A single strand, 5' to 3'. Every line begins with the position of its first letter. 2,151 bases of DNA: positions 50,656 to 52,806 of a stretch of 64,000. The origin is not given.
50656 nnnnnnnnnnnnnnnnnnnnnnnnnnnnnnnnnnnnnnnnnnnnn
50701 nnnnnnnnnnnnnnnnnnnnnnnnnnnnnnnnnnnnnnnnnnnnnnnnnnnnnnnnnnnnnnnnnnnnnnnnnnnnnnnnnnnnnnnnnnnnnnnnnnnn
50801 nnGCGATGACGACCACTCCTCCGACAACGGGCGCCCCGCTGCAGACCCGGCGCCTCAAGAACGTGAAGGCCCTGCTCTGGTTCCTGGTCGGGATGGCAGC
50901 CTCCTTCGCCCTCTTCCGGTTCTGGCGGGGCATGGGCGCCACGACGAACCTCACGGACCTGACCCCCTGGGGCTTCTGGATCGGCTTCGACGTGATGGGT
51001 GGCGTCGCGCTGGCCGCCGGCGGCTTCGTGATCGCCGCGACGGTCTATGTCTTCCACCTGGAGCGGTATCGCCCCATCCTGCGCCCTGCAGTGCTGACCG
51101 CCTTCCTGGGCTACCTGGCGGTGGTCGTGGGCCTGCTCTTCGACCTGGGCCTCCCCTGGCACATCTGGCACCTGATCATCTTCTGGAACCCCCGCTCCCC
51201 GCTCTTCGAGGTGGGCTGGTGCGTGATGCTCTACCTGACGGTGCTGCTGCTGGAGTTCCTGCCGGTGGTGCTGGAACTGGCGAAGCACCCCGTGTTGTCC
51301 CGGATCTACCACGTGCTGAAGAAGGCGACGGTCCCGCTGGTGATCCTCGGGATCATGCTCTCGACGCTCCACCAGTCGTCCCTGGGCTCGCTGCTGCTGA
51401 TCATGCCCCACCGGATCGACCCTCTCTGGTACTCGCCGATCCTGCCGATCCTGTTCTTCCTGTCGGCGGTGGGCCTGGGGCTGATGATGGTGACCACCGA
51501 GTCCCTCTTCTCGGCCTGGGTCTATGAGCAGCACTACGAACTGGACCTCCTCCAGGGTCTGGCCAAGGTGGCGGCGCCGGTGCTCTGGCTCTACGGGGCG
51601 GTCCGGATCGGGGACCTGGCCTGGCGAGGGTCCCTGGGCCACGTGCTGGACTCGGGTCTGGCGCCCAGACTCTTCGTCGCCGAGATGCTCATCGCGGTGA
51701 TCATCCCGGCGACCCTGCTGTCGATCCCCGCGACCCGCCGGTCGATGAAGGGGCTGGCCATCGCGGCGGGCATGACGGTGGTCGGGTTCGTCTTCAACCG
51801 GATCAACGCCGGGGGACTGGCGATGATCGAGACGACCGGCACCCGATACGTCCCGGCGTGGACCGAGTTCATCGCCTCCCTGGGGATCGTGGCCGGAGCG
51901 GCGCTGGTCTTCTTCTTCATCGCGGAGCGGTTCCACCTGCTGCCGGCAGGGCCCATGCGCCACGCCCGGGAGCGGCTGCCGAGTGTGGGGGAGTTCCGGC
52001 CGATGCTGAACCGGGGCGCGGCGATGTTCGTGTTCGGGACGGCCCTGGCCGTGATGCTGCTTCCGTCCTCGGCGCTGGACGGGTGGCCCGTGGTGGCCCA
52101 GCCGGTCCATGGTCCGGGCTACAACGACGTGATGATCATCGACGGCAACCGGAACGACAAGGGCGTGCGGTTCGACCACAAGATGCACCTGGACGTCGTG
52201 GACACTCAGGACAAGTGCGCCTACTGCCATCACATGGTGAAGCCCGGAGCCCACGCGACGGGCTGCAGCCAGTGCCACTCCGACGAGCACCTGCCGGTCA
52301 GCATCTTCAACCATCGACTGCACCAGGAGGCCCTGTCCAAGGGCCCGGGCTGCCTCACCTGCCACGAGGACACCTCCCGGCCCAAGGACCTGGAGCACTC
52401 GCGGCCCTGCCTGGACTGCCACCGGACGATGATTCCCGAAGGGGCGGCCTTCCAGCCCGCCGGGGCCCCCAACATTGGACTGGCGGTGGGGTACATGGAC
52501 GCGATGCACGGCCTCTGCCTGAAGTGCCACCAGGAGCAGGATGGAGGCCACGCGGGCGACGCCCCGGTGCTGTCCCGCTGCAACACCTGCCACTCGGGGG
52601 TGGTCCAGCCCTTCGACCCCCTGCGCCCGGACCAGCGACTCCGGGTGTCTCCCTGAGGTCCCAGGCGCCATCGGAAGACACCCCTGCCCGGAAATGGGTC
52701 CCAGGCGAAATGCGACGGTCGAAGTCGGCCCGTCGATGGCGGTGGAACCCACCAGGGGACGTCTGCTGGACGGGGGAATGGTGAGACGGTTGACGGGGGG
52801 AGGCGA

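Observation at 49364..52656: Three-gene respiratory module: small haem-b-like membrane protein, HybA-like 4Fe-4S subunit and an NrfD subunit fused to a hexahaem cytochrome c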

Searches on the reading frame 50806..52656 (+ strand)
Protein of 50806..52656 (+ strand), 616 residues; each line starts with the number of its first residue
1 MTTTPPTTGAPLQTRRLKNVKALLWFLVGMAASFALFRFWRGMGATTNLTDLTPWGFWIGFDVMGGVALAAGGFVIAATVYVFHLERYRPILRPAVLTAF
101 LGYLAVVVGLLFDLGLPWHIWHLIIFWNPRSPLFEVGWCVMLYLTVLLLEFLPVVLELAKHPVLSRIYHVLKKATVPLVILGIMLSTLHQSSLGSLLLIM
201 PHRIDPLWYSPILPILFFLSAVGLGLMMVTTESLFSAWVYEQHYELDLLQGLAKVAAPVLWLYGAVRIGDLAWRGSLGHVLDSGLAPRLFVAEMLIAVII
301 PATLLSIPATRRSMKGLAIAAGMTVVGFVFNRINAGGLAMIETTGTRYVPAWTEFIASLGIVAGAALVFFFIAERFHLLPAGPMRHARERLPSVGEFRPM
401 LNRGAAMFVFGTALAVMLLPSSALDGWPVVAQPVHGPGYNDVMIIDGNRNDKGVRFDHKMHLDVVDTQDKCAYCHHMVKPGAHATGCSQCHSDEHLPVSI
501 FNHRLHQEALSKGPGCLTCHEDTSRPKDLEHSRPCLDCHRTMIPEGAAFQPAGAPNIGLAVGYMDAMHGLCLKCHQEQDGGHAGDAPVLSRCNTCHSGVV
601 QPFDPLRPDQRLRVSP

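Call 6: search_protein_families(library=pfam, proteins=[window:50806-52656:+], max_evalue=0.01)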
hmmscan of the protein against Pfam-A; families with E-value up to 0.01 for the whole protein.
window:50806-52656:+ (616 aa): 3 families
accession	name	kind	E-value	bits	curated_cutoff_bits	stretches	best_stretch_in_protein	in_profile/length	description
PF03916.19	NrfD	-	1.4e-18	68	25.8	1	50-333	6-302/313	Polysulphide reductase, NrfD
PF02085.21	Cytochrom_CIII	-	1.8e-10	41.5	22.9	2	450-539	17-101/101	Class III cytochrome C family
PF14522.11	Cytochrome_C7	-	7.5e-07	29.3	24.8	2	484-540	13-67/67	Cytochrome c7 and related cytochrome c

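Call 7: search_protein_families(library=ncbifam, proteins=[window:50806-52656:+], max_evalue=0.01)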
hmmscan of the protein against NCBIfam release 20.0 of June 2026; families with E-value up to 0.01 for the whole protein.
window:50806-52656:+ (616 aa): 7 families
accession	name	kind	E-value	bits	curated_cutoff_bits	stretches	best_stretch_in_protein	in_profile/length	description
NF045714.1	sulf_resp_HmcC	equivalog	2.5e-85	287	550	1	26-380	12-369/376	sulfate respiration complex protein HmcC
NF008133.1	PRK10881.1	equivalog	9.1e-80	268.9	450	1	11-381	6-376/377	Ni/Fe-hydrogenase cytochrome b subunit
NF041784.1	mnquin_red_QrcD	equivalog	5.7e-33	114.8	570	1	27-375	28-396/408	menaquinone reductase integral membrane subunit QrcD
NF045713.1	CxxCH_16_HmcA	equivalog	5e-07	28.7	400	1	495-598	57-141/541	sulfate respiration complex hexadecaheme cytochrome HmcA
TIGR03148.1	cyt_nit_nrfD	equivalog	0.00094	18.5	347.6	1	91-262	48-223/316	cytochrome c nitrite reductase subunit NrfD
NF041781.1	mnquin_red_QrcA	equivalog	0.0034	17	180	0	451-495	28-75/174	menaquinone reductase multiheme cytochrome c subunit QrcA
NF045722.1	c3_cytochr_TmcA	equivalog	0.0061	16.4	114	0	452-493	42-89/125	acidic tetraheme cytochrome c3 TmcA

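Call 8: find_homologous_proteins(query=window:50806-52656:+, max_evalue=0.00001)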
Query window:50806-52656:+ (616 aa): 7160 proteins with E <= 0.00001 among 8000 candidates; the best 120 are listed.
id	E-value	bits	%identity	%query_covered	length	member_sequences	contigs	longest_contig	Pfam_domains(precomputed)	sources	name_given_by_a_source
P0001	0.0e+0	1338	94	99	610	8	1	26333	PF03916.20,PF02085.22,PF14522.12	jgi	-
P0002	0.0e+0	1138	80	98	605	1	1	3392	PF03916.20,PF02085.22,PF14522.12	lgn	-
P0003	0.0e+0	1105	78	98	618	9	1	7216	PF03916.20,PF02085.22,PF14522.12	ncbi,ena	-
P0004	0.0e+0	1088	76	98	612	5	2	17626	PF03916.20,PF02085.22,PF14522.12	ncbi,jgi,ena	jgi:Ni/Fe-hydrogenase subunit HybB-like protein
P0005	0.0e+0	1044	75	98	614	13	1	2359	PF03916.20,PF02085.22,PF14522.12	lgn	-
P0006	6.1e-259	879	65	97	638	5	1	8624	PF03916.20,PF02085.22,PF14522.12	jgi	-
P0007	3.8e-256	870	74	80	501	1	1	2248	PF03916.20,PF02085.22,PF14522.12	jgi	jgi:hypothetical protein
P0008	5.4e-240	817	60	97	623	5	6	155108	PF03916.20,PF02085.22,PF14522.12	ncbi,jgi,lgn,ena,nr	ncbi:MAG: polysulfide reductase NrfD [Deltaproteobacteria bacterium]|nr:polysulfide reductase NrfD [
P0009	5.9e-236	803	60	97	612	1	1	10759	PF03916.20,PF02085.22,PF14522.12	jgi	jgi:Ni/Fe-hydrogenase subunit HybB-like protein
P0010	1.9e-235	802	59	97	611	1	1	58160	PF03916.20,PF02085.22,PF14522.12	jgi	jgi:Ni/Fe-hydrogenase subunit HybB-like protein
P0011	1.7e-231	789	59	97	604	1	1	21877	PF03916.20,PF02085.22,PF14522.12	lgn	-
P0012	4.2e-231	787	59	100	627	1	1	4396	PF03916.20,PF02085.22,PF14522.12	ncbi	-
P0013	1.1e-230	786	59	97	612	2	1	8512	PF14537.12,PF03916.20,PF02085.22,PF14522.12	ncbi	-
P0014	5.9e-230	783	57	97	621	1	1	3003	PF03916.20,PF02085.22,PF14522.12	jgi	-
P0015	1.0e-228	779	59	97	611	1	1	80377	PF03916.20,PF02085.22,PF14522.12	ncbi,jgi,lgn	ncbi:MAG TPA: Ni/Fe-hydrogenase cytochrome b subunit [Polyangia bacterium]|jgi:Ni/Fe-hydrogenase sub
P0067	6.6e-179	615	50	94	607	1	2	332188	PF03916.20,PF02085.22,PF14522.12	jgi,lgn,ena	jgi:Ni/Fe-hydrogenase subunit HybB-like protein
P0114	2.0e-165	570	46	97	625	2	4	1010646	PF03916.20,PF02085.22,PF14522.12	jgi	jgi:Ni/Fe-hydrogenase subunit HybB-like protein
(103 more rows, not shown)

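Call 9: find_encoding_contigs(protein=P0008, flank=10000, max_places=3)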
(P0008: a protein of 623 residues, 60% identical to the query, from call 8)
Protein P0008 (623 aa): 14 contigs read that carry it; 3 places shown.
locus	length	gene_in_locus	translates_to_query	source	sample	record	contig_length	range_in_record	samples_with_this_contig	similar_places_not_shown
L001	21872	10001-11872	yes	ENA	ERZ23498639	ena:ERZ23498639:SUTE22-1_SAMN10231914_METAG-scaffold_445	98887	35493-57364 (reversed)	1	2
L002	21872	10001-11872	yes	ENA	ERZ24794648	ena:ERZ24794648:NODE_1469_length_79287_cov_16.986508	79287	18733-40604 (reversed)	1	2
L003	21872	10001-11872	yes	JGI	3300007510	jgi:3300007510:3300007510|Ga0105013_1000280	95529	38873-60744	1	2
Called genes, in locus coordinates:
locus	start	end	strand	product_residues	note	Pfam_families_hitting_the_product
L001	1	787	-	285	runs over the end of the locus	PF00950:ABC-3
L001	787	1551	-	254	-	PF00005:ABC_tran, PF13304:AAA_21 (faint)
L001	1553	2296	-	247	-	-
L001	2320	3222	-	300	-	PF01297:ZnuA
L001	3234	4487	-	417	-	-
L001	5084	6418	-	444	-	PF00989:PAS, PF13188:PAS_8 (weak), PF08448:PAS_4, PF13426:PAS_9, PF00158:Sigma54_activat, PF14532:Sigma54_activ_2, PF25601:AAA_lid_14, PF02954:HTH_8, +3 more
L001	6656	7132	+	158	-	PF12728:HTH_17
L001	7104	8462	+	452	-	PF13183:Fer4_8, PF02754:CCG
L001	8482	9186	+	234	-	-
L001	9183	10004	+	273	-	PF14697:Fer4_21 (faint), PF13187:Fer4_9 (weak), PF13247:Fer4_11, PF12838:Fer4_7, PF13237:Fer4_10 (weak), PF00037:Fer4 (weak), PF12797:Fer4_2 (weak), PF12837:Fer4_6 (weak), +1 more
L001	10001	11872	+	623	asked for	PF03916:NrfD, PF14522:Cytochrome_C7 (faint), PF02085:Cytochrom_CIII (weak)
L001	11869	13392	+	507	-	PF08448:PAS_4, PF13188:PAS_8 (weak), PF13426:PAS_9, PF00989:PAS (weak), PF08448:PAS_4 (weak), PF13426:PAS_9 (weak), PF00512:HisKA (weak), PF02518:HATPase_c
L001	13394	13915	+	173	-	PF00072:Response_reg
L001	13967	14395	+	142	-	PF02579:Nitro_FeMo-Co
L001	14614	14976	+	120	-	PF08821:CGGC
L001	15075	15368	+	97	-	PF07876:Dabb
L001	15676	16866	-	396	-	PF11617:Cu-binding_MopE, PF05762:VWA_CoxE, PF00092:VWA, PF13519:VWA_2, PF13768:VWA_3 (weak)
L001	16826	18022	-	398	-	PF11617:Cu-binding_MopE, PF00092:VWA, PF13519:VWA_2, PF13768:VWA_3 (weak)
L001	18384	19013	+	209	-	PF08534:Redoxin, PF00578:AhpC-TSA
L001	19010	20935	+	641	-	PF00578:AhpC-TSA, PF08534:Redoxin, PF19494:DUF6029 (faint)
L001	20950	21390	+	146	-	-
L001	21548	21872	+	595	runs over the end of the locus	PF03781:FGE-sulfatase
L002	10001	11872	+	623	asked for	PF03916:NrfD, PF14522:Cytochrome_C7 (faint), PF02085:Cytochrom_CIII (weak)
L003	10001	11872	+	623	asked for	PF03916:NrfD, PF14522:Cytochrome_C7 (faint), PF02085:Cytochrom_CIII (weak)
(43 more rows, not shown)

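Call 10: find_encoding_contigs(protein=P0114, flank=10000, max_places=2)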
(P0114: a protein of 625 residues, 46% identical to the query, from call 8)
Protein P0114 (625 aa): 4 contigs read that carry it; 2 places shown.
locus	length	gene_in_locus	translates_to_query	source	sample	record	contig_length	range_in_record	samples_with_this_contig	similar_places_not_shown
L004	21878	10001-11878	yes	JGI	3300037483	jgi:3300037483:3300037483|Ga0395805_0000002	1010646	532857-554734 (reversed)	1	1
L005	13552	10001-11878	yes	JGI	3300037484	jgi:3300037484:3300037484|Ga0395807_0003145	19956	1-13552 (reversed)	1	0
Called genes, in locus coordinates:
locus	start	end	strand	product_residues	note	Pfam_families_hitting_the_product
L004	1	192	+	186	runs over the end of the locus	-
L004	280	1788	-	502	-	PF00675:Peptidase_M16, PF05193:Peptidase_M16_C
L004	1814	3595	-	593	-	PF00675:Peptidase_M16, PF05193:Peptidase_M16_C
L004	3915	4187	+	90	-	PF02001:DUF134, PF08281:Sigma70_r4_2 (weak), PF04545:Sigma70_r4 (weak)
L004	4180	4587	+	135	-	PF02579:Nitro_FeMo-Co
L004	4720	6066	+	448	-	PF00989:PAS, PF08448:PAS_4, PF13426:PAS_9, PF00158:Sigma54_activat, PF14532:Sigma54_activ_2, PF07728:AAA_5, PF25601:AAA_lid_14, PF02954:HTH_8, +1 more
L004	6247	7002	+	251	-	PF02579:Nitro_FeMo-Co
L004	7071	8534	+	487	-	PF13183:Fer4_8, PF02754:CCG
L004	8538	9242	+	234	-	-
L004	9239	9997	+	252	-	PF13237:Fer4_10 (faint), PF13247:Fer4_11, PF12838:Fer4_7, PF12797:Fer4_2 (weak), PF12837:Fer4_6, PF00037:Fer4 (weak), PF13187:Fer4_9 (weak)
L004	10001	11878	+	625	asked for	PF03916:NrfD, PF14522:Cytochrome_C7 (faint), PF02085:Cytochrom_CIII (weak)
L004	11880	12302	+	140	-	PF00072:Response_reg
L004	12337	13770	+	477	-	PF08448:PAS_4, PF13188:PAS_8 (weak), PF13426:PAS_9 (weak), PF08448:PAS_4, PF13426:PAS_9 (weak), PF02518:HATPase_c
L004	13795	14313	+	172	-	PF00072:Response_reg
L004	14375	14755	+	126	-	PF00072:Response_reg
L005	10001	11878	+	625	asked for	PF03916:NrfD, PF14522:Cytochrome_C7 (faint), PF02085:Cytochrom_CIII (weak)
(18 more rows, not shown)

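Call 11: find_encoding_contigs(protein=P0067, flank=10000, max_places=2)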
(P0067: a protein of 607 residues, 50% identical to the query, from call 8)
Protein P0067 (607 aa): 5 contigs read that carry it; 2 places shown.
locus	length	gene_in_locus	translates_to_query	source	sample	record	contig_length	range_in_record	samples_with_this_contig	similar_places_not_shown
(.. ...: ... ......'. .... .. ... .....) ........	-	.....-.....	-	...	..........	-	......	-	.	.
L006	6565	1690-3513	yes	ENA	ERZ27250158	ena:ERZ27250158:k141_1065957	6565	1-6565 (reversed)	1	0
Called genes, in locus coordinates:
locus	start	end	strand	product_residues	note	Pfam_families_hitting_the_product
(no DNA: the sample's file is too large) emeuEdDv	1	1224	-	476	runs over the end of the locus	PF12838:Fer4_7 (faint), PF12801:Fer4_5, PF13237:Fer4_10 (weak)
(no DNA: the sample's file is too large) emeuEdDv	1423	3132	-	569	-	-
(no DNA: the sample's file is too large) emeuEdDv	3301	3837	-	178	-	PF13801:Metal_resist, PF07813:LTXXQ (weak)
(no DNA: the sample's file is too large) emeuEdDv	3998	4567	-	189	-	-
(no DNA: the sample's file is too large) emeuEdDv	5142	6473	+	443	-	PF00989:PAS, PF08448:PAS_4, PF13426:PAS_9, PF00158:Sigma54_activat, PF14532:Sigma54_activ_2, PF07728:AAA_5, PF25601:AAA_lid_14, PF02954:HTH_8, +2 more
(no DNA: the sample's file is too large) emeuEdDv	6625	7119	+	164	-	-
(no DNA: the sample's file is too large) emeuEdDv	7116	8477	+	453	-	PF13183:Fer4_8, PF13534:Fer4_17 (weak), PF02754:CCG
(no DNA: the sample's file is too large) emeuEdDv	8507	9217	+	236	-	PF02665:Nitrate_red_gam (faint)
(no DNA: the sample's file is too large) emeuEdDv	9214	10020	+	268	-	PF13187:Fer4_9 (faint), PF13237:Fer4_10 (weak), PF13247:Fer4_11, PF12838:Fer4_7, PF00037:Fer4 (weak), PF12797:Fer4_2 (weak), PF12837:Fer4_6 (weak)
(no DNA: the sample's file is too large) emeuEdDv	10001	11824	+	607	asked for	PF03916:NrfD, PF02085:Cytochrom_CIII, PF14522:Cytochrome_C7 (faint), PF02085:Cytochrom_CIII (weak)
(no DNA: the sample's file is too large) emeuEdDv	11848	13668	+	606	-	PF08448:PAS_4 (weak), PF13188:PAS_8 (faint), PF08448:PAS_4 (weak), PF00989:PAS (weak), PF13426:PAS_9, PF02518:HATPase_c, PF14501:HATPase_c_5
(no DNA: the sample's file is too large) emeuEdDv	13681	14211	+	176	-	PF00072:Response_reg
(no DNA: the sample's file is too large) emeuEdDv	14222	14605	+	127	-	PF00072:Response_reg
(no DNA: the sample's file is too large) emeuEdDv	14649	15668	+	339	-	PF04616:Glyco_hydro_43 (weak)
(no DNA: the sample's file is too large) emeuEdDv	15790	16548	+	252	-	PF03737:RraA-like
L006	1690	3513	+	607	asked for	PF03916:NrfD, PF02085:Cytochrom_CIII, PF14522:Cytochrome_C7 (faint), PF02085:Cytochrom_CIII (weak)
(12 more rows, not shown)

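Call 15: find_encoding_contigs(protein=P0001, flank=10000, max_places=2)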
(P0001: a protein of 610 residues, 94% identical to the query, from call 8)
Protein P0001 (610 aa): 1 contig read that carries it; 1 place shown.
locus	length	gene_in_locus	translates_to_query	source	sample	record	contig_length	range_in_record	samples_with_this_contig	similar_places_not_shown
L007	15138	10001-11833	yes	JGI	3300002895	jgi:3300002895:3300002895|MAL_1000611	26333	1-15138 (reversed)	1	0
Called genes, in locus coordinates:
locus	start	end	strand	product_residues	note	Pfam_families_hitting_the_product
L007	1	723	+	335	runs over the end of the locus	PF14249:Tocopherol_cycl (weak)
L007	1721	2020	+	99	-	-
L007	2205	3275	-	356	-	PF03781:FGE-sulfatase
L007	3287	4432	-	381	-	PF08308:PEGA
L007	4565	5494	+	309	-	PF00248:Aldo_ket_red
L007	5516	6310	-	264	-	PF01066:CDP-OH_P_transf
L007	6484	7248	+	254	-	-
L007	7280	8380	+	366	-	PF17187: (weak)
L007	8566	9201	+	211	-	-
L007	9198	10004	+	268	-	PF13187:Fer4_9 (faint), PF13237:Fer4_10 (faint), PF13247:Fer4_11, PF12838:Fer4_7 (weak), PF12797:Fer4_2 (weak), PF00037:Fer4 (weak), PF12837:Fer4_6 (weak)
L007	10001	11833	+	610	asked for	PF03916:NrfD, PF02085:Cytochrom_CIII, PF14522:Cytochrome_C7 (faint)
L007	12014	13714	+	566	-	PF01401:Peptidase_M2, PF02074:Peptidase_M32 (faint), PF01401:Peptidase_M2, PF01432:Peptidase_M3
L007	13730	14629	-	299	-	PF02585:PIG-L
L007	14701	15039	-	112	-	PF01329:Pterin_4a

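Call 16: find_encoding_contigs(protein=P0004, flank=10000, max_places=2)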
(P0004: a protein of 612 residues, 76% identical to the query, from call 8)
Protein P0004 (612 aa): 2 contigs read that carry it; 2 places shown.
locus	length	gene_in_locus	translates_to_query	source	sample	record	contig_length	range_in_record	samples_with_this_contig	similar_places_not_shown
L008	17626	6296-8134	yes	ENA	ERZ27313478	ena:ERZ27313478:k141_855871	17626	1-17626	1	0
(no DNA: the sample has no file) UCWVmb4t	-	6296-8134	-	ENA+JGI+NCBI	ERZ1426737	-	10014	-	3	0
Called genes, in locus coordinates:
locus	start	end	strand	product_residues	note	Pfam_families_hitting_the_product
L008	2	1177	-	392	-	?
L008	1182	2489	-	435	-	PF03349:Toluene_X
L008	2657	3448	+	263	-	-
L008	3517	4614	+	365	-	PF17187: (weak)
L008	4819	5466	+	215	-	-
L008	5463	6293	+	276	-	PF00037:Fer4 (faint), PF12797:Fer4_2 (faint), PF13187:Fer4_9 (faint), PF13237:Fer4_10 (faint), PF13247:Fer4_11, PF12838:Fer4_7 (weak), PF12837:Fer4_6 (weak)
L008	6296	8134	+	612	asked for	PF03916:NrfD, PF02085:Cytochrom_CIII, PF14522:Cytochrome_C7 (faint)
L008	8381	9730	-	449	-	PF00498:FHA, PF16697:Yop-YscD_cpl, PF00158:Sigma54_activat, PF14532:Sigma54_activ_2, PF07728:AAA_5 (weak), PF13384:HTH_23 (weak), PF13551:HTH_29 (weak), PF13518:HTH_28 (faint)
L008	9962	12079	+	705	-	-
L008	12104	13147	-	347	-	PF07238:PilZ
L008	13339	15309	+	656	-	PF00989:PAS (weak), PF08448:PAS_4, PF13188:PAS_8 (weak), PF13426:PAS_9, PF08447:PAS_3, PF00512:HisKA (weak), PF02518:HATPase_c, PF00072:Response_reg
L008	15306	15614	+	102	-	-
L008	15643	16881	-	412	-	-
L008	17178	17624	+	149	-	?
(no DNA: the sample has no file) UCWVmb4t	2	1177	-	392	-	?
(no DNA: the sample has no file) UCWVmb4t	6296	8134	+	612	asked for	PF03916:NrfD, PF02085:Cytochrom_CIII, PF14522:Cytochrome_C7 (faint)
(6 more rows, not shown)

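Call 17: find_encoding_contigs(protein=P0006, flank=10000, max_places=2)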
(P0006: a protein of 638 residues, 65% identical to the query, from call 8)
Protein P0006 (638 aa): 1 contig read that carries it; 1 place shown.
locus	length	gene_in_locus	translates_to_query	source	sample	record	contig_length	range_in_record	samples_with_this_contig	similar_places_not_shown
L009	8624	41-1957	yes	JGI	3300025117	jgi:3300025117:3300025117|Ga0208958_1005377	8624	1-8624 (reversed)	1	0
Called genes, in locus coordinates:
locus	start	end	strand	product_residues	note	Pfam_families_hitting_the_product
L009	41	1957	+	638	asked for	PF03916:NrfD, PF02085:Cytochrom_CIII, PF14522:Cytochrome_C7 (faint), PF02085:Cytochrom_CIII (weak)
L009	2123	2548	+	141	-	PF02082:Rrf2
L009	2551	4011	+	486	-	PF19295:SufBD_N, PF01458:SUFBD_core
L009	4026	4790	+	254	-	PF00005:ABC_tran, PF02463:SMC_N (faint)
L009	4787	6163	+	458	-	PF19295:SufBD_N, PF01458:SUFBD_core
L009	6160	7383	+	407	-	PF00266:Aminotran_5, PF01212:Beta_elim_lyase (weak)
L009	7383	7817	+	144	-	PF01592:NifU_N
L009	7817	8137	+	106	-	PF01883:FeS_assembly_P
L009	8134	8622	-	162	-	?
